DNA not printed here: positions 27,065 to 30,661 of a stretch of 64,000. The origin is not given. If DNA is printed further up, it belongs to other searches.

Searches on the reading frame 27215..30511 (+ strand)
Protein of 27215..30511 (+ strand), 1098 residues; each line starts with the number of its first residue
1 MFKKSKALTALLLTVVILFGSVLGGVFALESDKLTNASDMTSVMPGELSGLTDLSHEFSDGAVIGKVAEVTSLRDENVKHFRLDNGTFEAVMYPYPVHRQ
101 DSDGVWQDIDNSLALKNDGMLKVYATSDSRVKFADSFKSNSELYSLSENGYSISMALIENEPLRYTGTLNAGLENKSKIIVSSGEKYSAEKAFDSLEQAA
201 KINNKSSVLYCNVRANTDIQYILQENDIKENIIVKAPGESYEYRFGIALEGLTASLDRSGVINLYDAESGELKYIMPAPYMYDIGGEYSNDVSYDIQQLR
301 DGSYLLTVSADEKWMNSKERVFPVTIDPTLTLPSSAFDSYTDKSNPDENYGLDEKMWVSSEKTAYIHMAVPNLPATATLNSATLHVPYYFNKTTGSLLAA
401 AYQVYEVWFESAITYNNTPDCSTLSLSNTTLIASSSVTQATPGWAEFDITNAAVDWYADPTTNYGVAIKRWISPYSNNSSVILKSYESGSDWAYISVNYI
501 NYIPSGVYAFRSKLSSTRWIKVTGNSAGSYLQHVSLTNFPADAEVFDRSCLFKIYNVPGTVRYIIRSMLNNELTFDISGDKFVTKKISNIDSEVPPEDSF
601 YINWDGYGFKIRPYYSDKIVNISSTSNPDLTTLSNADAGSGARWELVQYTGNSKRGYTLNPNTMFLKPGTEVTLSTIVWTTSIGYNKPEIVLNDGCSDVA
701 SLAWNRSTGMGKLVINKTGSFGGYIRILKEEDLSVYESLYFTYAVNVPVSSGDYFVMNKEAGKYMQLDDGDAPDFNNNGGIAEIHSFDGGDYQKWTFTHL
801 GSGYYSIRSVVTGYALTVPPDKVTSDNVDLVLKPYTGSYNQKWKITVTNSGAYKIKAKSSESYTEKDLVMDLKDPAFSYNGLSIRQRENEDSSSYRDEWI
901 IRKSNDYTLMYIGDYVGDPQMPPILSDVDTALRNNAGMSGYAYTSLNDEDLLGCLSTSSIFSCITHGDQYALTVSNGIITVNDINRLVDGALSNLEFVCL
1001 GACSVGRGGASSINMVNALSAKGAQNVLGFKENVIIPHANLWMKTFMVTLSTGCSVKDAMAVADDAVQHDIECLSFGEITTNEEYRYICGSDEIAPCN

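Call 33: search_protein_families(library=pfam, proteins=[window:27215-30511:+], max_evalue=0.001)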
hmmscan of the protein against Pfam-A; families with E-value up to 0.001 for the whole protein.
window:27215-30511:+ (1098 aa): 4 families
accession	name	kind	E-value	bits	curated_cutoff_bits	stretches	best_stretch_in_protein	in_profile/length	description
PF14200.12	RicinB_lectin_2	-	8e-20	71.8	25.6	2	792-862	2-71/89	Ricin-type beta-trefoil lectin domain-like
PF24517.2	CBM96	-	3.5e-13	50.1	26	1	336-491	8-156/164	Carbohydrate-binding module family 96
PF12770.12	CHAT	-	2.2e-05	24.5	24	1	975-1070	173-269/289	CHAT domain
PF00688.24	TGFb_propeptide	-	2.7e-05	24.4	25.8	1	427-472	166-211/242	TGF-beta propeptide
